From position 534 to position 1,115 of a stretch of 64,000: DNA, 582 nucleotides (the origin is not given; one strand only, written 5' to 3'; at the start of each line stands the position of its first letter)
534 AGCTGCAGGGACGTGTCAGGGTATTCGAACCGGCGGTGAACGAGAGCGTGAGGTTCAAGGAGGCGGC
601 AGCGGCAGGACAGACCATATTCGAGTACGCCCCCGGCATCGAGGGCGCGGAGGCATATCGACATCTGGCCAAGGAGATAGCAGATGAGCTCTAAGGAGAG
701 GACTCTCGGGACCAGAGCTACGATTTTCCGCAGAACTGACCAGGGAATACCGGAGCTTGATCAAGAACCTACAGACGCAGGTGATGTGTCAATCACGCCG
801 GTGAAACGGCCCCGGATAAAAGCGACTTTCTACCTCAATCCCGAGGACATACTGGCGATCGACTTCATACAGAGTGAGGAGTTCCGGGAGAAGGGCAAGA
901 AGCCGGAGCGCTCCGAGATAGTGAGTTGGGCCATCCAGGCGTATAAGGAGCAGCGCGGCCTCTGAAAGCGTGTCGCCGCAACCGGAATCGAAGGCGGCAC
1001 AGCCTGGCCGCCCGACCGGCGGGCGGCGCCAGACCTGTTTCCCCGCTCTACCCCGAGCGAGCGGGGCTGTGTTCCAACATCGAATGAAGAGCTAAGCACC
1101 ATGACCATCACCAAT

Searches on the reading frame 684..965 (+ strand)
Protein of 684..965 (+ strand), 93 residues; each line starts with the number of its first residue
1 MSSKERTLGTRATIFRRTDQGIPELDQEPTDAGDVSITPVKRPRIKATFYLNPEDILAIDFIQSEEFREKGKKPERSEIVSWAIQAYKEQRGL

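Call 48: search_protein_families(library=pfam, proteins=[window:684-965:+], max_evalue=0.001)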
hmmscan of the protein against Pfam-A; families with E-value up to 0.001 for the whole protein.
window:684-965:+ (93 aa): 0 families

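Call 60: find_homologous_proteins(query=window:684-965:+, max_evalue=0.001)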
Query window:684-965:+ (93 aa): 116 proteins with E <= 0.001 among 116 candidates.
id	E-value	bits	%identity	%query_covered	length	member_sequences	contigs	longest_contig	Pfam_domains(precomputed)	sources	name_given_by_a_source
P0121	5.2e-51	188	95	100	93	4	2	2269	-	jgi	jgi:hypothetical protein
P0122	1.1e-35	139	75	98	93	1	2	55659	-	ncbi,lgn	-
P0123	6.9e-33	130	73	97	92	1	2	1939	-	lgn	-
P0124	2.4e-32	128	72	97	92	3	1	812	-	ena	-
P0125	1.3e-31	126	70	99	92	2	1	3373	-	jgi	-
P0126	2.4e-31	125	70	99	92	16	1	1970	-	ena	-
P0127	3.6e-31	125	70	99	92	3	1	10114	-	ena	-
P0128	5.1e-31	124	70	97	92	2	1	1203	-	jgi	jgi:hypothetical protein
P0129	2.2e-30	122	71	97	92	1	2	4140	-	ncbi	ncbi:MAG: hypothetical protein V3S51_01685 [Dehalococcoidia bacterium]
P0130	2.4e-30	122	68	98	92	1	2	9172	-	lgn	-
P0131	2.5e-30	122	67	98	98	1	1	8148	-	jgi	jgi:hypothetical protein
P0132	3.0e-30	122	73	95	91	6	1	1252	-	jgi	jgi:hypothetical protein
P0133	3.3e-30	122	72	97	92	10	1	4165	-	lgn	-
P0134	3.5e-30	122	71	99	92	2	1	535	-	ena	-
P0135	4.9e-30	121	71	99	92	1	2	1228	-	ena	-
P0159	2.2e-28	116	65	98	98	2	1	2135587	-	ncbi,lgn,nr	ncbi:MAG: hypothetical protein JSV02_10685 [Dehalococcoidia bacterium]|nr:MAG: hypothetical protein 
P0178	1.6e-27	113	67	97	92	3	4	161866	-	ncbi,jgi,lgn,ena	-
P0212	9.9e-22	95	55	97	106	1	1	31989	-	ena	-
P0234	3.3e-12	64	58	62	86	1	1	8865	-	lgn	-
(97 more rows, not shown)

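Call 61: find_encoding_contigs(protein=P0122, flank=10000, max_places=2)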
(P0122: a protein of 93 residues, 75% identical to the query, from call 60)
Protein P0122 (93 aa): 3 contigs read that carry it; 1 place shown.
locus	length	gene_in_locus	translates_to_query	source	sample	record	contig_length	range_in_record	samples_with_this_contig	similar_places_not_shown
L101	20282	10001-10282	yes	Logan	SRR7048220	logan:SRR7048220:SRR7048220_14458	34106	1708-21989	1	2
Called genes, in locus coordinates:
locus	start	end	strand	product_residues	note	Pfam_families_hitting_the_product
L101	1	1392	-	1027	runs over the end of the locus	PF13195:DUF4011, PF13245:AAA_19 (faint), PF13604:AAA_30 (faint), PF13086:AAA_11 (weak)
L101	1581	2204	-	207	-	PF02517:Rce1-like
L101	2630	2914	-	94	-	-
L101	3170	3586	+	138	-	-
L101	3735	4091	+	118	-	-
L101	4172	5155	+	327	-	PF03060:NMO, PF01070:FMN_dh, PF00478:IMPDH (weak)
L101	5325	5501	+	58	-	-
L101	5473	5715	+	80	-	-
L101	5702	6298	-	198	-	-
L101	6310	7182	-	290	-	PF01734:Patatin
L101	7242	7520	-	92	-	-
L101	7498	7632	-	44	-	-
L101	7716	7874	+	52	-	-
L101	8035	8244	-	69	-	-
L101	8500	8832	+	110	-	PF12773:DZR, PF13240:Zn_Ribbon_1 (weak)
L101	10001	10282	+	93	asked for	-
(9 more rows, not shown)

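Call 62: find_encoding_contigs(protein=P0159, flank=10000, max_places=2)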
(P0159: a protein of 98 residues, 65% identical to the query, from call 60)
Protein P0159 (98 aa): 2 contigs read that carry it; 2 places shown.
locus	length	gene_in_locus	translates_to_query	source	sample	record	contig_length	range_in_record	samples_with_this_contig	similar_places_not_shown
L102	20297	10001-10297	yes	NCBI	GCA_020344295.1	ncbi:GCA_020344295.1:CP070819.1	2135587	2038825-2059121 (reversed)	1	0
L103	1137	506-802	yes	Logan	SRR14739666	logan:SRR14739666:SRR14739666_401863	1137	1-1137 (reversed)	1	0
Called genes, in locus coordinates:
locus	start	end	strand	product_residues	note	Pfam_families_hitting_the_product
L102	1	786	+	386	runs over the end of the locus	-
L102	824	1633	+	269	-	PF00561:Abhydrolase_1, PF12697:Abhydrolase_6, PF12146:Hydrolase_4, PF12695:Abhydrolase_5 (faint)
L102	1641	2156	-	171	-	PF19638:DUF6141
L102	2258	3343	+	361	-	PF05559:DUF763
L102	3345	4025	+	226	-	PF00702:Hydrolase, PF13419:HAD_2, PF13242:Hydrolase_like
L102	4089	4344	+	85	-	PF01613:Flavin_Reduct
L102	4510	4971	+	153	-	PF00293:NUDIX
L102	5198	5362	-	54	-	-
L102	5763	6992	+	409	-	PF13439:Glyco_transf_4, PF13579:Glyco_trans_4_4, PF20706:GT4-conflict, PF00534:Glycos_transf_1, PF13692:Glyco_trans_1_4, PF13524:Glyco_trans_1_2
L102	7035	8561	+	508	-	PF02310:B12-binding, PF04055:Radical_SAM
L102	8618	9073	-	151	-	-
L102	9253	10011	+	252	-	PF00142:Fer4_NifH (faint), PF01656:CbiA, PF02374:ArsA_ATPase (faint), PF06564:CBP_BcsQ, PF09140:MipZ, PF10609:ParA (faint), PF13614:AAA_31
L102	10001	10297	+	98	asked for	-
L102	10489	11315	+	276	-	PF01960:ArgJ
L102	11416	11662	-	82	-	PF12773:DZR, PF13240:Zn_Ribbon_1 (weak), PF13248:Zn_ribbon_3 (faint), PF24463:DUF7577 (faint), PF13240:Zn_Ribbon_1 (weak)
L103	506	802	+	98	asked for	-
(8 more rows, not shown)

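Call 63: find_encoding_contigs(protein=P0178, flank=10000, max_places=3)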
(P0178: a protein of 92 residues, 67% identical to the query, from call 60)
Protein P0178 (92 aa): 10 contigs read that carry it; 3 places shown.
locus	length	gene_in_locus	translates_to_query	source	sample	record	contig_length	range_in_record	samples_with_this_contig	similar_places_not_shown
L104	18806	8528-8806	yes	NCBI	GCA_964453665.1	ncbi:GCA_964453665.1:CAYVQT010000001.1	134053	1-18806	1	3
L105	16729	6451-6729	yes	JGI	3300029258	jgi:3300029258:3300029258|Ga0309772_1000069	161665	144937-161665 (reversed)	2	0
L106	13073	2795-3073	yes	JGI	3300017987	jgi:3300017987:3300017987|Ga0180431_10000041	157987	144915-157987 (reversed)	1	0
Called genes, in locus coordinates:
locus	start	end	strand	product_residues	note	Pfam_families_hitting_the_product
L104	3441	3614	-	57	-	-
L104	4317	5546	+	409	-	PF08323:Glyco_transf_5 (weak), PF13439:Glyco_transf_4, PF13579:Glyco_trans_4_4, PF20706:GT4-conflict, PF00534:Glycos_transf_1, PF13692:Glyco_trans_1_4, PF13524:Glyco_trans_1_2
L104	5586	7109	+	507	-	PF02310:B12-binding, PF04055:Radical_SAM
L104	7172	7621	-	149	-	-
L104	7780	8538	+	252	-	PF00142:Fer4_NifH (faint), PF01656:CbiA, PF02374:ArsA_ATPase (weak), PF06564:CBP_BcsQ, PF09140:MipZ, PF10609:ParA (faint), PF13614:AAA_31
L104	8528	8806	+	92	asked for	-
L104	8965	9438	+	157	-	-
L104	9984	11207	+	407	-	PF01960:ArgJ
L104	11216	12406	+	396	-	PF00696:AA_kinase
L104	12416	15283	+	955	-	-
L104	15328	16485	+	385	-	PF00202:Aminotran_3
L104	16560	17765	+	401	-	PF00764:Arginosuc_synth, PF20979:Arginosuc_syn_C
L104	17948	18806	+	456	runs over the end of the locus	PF00206:Lyase_1, PF14698:ASL_C2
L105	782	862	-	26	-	-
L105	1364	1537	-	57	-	-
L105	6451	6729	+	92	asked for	-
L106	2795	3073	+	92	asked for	-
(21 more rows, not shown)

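Call 68: search_solved_structures(query=A1, max_evalue=10, show_alignments=2)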
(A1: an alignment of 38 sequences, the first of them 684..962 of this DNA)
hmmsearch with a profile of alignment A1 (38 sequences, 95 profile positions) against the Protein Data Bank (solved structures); distinct sequences matched with E-value up to 10: 0.

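Call 69: find_encoding_contigs(protein=P0212, flank=4000, max_places=2)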
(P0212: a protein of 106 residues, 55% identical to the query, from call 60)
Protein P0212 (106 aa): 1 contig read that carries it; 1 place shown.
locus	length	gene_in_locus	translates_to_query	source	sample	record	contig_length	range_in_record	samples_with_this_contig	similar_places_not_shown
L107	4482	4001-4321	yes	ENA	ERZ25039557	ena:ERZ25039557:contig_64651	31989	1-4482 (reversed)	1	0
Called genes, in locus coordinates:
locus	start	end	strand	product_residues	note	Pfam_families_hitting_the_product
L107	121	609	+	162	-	-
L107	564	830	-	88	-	-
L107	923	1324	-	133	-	-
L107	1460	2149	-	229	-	-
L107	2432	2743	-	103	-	-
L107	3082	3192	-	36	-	-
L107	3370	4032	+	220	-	PF13614:AAA_31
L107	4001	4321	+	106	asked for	-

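Call 70: find_encoding_contigs(protein=P0234, flank=4000, max_places=2)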
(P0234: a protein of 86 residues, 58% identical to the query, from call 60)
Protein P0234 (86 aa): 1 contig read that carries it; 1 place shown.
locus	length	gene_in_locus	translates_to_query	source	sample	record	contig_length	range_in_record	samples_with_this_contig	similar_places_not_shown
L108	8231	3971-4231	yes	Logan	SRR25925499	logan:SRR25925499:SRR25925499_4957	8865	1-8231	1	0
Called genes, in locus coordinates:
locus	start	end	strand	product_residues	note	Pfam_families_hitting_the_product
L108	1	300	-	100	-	?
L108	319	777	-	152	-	-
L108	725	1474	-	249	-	PF01656:CbiA, PF13614:AAA_31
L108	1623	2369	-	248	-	PF01930:Cas_Cas4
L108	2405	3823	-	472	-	PF01935:DUF87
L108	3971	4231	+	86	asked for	-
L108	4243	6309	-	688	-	PF03030:H_PPase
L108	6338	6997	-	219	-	-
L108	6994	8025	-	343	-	PF17792:ThiD2, PF02581:TMP-TENI, PF03060:NMO (weak)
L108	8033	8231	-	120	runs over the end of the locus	PF09723:Zn_ribbon_8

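Call 71: predict_structure(alignment_id=A1)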
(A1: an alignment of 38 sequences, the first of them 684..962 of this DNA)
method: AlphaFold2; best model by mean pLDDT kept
length: 93 residues; sequences in the alignment: 38
mean_pLDDT: 70.3   pTM: 0.47
mean pLDDT of the five models: 70.3, 69.4, 67.4, 66.3, 65.9
residues with pLDDT >= 90: 36; 70-90: 15; 50-70: 7; < 50: 35
segments of 3 or more residues with pLDDT < 50: 1-13, 18-38
pLDDT, mean of each block of 10 residues (from residue 1): 45 48 42 44 81 94 94 91 90 78
secondary structure, 60 per line:
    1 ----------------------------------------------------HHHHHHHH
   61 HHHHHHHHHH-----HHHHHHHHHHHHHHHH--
elements in order: H53-70 H76-91

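Call 74: fold_search(model_id=the predicted structure, library=pdb)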
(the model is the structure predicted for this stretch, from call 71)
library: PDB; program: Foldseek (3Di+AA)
matches with E <= 10: 6; with E <= 0.001: 0
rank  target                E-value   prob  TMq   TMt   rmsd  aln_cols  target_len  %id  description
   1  8r3m_F                7.2e+00  0.04  0.21  0.09   6.3        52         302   19  Mycobacterium smegnatis RNA polymerase transcription initiation complex with SigmaA, RbpA, HelD N-terminal, CO and PCh (released 2024-10-02)
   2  5uhb_F                8.3e+00  0.09  0.25  0.08   5.9        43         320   23  Crystal structure of Mycobacterium tuberculosis transcription initiation complex in complex with Rifampin (released 2017-04-12)
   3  5uhg_F                8.3e+00  0.06  0.25  0.09   6.6        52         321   21  Crystal structure of Mycobacterium tuberculosis transcription initiation complex in complex with D-AAP1 and Rifampin (released 2017-04-12)
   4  9dvs_G                9.5e+00  0.09  0.23  0.10   3.1        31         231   26  CryoEM structure of Syn7942 RNAP-SigA holoenzyme (released 2025-10-15)
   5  6vjs_X                9.5e+00  0.06  0.26  0.06   5.5        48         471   19  Escherichia coli RNA polymerase and ureidothiophene-2-carboxylic acid complex (released 2020-10-07)
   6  8qu6_F                9.5e+00  0.05  0.25  0.09   6.4        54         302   20  Mycobacterium smegnatis RNA polymerase transcription initiation complex with SigmaA, RbpA, HelD and an upstream-fork p (released 2024-10-02)

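Call 75: search_protein_families(library=pfam, alignment_id=A1, max_evalue=10)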
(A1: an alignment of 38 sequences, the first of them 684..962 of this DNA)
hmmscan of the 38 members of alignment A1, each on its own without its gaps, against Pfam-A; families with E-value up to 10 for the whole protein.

A. member 1, window:684-962:+ (93 aa): 0 families

B. families by the number of members that match (of 38 scanned): 4 families
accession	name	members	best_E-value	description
PF18578.6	Raf1_N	3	0.068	Rubisco accumulation factor 1 alpha helical domain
PF09957.15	VapB_antitoxin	2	0.027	Bacterial antitoxin of type II TA system, VapB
PF03864.22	Phage_cap_E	1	0.036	Phage major capsid protein E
PF16176.10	T-box_assoc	1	0.043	T-box transcription factor-associated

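Call 83: search_protein_families(library=ncbifam, proteins=[window:684-962:+], max_evalue=0.01)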
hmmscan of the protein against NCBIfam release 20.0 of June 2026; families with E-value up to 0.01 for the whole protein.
window:684-962:+ (93 aa): 0 families

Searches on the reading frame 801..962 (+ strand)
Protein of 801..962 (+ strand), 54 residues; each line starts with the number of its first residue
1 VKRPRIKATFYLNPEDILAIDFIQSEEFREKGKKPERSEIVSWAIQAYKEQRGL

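Call 85: predict_structure(alignment_id=A2)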
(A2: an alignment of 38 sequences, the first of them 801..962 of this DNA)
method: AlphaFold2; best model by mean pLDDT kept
length: 54 residues; sequences in the alignment: 38
mean_pLDDT: 90.8   pTM: 0.67
mean pLDDT of the five models: 90.8, 83.0, 83.0, 81.9, 71.7
residues with pLDDT >= 90: 42; 70-90: 10; 50-70: 2; < 50: 0
segments of 3 or more residues with pLDDT < 50: none
pLDDT, mean of each block of 10 residues (from residue 1): 78 95 96 93 94 87
secondary structure, 60 per line:
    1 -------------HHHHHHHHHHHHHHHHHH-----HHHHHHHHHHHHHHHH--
elements in order: H14-31 H37-52

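Call 88: fold_search(model_id=the predicted structure, library=pdb)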
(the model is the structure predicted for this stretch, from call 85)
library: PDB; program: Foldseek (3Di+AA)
matches with E <= 10: 50; with E <= 0.001: 0
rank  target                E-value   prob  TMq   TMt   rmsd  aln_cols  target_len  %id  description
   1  1zx3                  2.4e+00  0.18  0.46  0.34   3.9        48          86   17  Structure of NE0241 Protein of Unknown Function from Nitrosomonas europaea (released 2005-07-19)
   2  6rxt_Ca               3.4e+00  0.10  0.41  0.11  13.1        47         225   23  Cryo-EM structure of the 90S pre-ribosome (Kre33-Noc4) from Chaetomium thermophilum, state A (released 2019-08-14)
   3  4ov9                  4.2e+00  0.16  0.45  0.08   2.3        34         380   18  Structure of isopropylmalate synthase binding with alpha-isopropylmalate (released 2014-08-20)
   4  7vp4_B                4.5e+00  0.12  0.49  0.43   6.3        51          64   14  Structure of a transcription factor and DNA complex (released 2022-10-19)
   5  7vp5_J                4.9e+00  0.11  0.49  0.48   6.3        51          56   14  Structure of a transcription factor and DNA complex (released 2022-10-19)
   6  3or1_C                4.9e+00  0.06  0.31  0.20   6.2        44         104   18  Crystal structure of dissimilatory sulfite reductase I (DsrI) (released 2010-09-22)
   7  5uh5_F                5.6e+00  0.06  0.37  0.08   6.4        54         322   20  Crystal structure of Mycobacterium tuberculosis transcription initiation complex containing 3 nt of RNA (released 2017-04-12)
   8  8r6r_F                5.6e+00  0.06  0.36  0.09   5.9        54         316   20  Mycobacterium smegnatis RNA polymerase RP2-like transcription initiation complex with SigmaA, RbpA and open promoter D (released 2024-10-02)
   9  9e2x_Y                5.6e+00  0.04  0.31  0.21   9.8        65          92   15  Cryo-EM structure of yeast CMG helicase stalled at G4-containing DNA template, state 2 (released 2025-03-19)
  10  7vp5_B                6.0e+00  0.11  0.52  0.42   6.2        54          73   13  Structure of a transcription factor and DNA complex (released 2022-10-19)
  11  6otz_A                6.0e+00  0.11  0.37  0.04   6.7        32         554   22  Structure of HIV-1 Reverse Transcriptase (RT) in complex with dsDNA and (+)FTC-TP (released 2019-07-24)
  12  2v4j_C                6.0e+00  0.06  0.28  0.18   5.7        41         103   17  THE CRYSTAL STRUCTURE OF Desulfovibrio vulgaris DISSIMILATORY SULFITE REDUCTASE BOUND TO DsrC PROVIDES NOVEL INSIGHTS  (released 2008-12-02)
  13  8r3m_F                6.0e+00  0.05  0.31  0.08   7.0        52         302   19  Mycobacterium smegnatis RNA polymerase transcription initiation complex with SigmaA, RbpA, HelD N-terminal, CO and PCh (released 2024-10-02)
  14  7vp2_B                6.5e+00  0.13  0.55  0.53   5.6        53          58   13  Structure of a transcription factor and DNA complex (released 2022-10-19)
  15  6xl9_F                7.0e+00  0.11  0.46  0.07   5.2        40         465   20  Cryo-EM structure of EcmrR-RNAP-promoter initial transcribing complex with 3-nt RNA transcript (EcmrR-RPitc-3nt) (released 2021-04-07)
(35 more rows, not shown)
